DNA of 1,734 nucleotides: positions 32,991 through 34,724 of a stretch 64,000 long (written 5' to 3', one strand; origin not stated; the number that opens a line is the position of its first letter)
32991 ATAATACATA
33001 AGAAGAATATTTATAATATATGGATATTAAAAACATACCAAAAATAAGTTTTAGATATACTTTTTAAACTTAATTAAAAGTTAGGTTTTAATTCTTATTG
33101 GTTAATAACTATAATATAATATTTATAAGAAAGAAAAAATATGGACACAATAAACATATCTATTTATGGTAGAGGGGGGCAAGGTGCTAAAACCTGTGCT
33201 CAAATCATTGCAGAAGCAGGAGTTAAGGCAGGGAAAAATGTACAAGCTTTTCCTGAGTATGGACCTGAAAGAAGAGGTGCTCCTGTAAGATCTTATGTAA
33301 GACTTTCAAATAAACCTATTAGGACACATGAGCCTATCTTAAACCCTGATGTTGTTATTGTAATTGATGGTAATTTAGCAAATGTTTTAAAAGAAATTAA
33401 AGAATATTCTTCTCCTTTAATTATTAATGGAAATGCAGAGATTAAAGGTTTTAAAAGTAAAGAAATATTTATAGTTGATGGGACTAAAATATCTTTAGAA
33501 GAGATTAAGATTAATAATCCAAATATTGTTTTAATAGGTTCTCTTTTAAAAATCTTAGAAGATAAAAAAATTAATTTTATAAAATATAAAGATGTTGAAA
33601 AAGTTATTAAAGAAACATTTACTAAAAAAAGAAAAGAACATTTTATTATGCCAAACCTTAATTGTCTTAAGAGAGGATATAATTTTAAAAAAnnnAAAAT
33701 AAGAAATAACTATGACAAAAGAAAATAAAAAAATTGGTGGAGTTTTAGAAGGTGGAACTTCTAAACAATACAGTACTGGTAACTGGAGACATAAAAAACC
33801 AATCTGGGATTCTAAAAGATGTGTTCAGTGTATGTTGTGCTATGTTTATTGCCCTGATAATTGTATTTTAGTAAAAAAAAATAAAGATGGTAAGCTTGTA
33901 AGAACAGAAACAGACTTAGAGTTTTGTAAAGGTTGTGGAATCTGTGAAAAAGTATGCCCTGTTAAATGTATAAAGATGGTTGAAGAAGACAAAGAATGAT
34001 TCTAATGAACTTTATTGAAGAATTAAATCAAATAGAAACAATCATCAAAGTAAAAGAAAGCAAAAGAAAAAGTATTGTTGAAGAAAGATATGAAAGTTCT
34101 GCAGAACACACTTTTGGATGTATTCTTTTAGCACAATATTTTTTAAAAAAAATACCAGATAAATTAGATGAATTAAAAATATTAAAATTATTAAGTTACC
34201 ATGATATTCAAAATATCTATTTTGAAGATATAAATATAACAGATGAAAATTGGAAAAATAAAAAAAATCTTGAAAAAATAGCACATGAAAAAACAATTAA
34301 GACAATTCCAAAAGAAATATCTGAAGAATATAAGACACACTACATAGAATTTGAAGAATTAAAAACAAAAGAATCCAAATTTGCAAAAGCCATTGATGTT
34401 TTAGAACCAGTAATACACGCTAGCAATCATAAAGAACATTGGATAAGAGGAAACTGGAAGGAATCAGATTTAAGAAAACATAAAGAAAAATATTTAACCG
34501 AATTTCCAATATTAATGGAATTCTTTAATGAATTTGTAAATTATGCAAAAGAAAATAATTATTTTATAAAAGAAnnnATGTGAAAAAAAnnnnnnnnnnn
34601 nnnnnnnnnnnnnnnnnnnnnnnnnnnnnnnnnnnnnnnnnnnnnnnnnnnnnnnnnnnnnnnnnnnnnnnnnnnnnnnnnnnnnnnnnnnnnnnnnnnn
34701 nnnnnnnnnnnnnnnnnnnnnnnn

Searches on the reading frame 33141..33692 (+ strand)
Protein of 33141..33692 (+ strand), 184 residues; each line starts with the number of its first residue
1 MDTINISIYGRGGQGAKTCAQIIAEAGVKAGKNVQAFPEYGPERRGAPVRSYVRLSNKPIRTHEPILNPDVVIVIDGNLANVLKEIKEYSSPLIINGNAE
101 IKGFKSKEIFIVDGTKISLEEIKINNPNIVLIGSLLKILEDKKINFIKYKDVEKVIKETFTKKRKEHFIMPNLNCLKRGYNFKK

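Call 52: search_protein_families(library=pfam, proteins=[window:33141-33692:+], max_evalue=0.00001)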
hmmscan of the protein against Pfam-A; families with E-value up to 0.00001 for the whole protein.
window:33141-33692:+ (184 aa): 1 family
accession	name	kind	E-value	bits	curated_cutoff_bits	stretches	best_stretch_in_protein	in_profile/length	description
PF01558.24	POR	-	1.1e-29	104.3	27.4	1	12-181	1-173/173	Pyruvate ferredoxin/flavodoxin oxidoreductase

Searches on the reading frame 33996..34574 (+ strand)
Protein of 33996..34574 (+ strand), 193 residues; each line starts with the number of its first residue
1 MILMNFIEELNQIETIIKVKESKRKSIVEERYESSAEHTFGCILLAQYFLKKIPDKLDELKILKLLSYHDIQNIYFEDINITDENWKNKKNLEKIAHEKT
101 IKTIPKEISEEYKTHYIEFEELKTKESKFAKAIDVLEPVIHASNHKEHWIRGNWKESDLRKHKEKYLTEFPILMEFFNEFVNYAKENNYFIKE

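Call 52: search_protein_families(library=pfam, proteins=[window:33996-34574:+], max_evalue=0.00001)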
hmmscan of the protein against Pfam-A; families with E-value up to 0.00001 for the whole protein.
window:33996-34574:+ (193 aa): 2 families
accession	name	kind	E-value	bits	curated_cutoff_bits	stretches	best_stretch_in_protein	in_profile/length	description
PF13023.12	HD_3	-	2e-21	77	22.5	1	18-168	3-158/165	HD domain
PF12917.13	YfbR-like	-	1.9e-07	31.4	25.9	1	29-146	20-145/182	5'-deoxynucleotidase YfbR-like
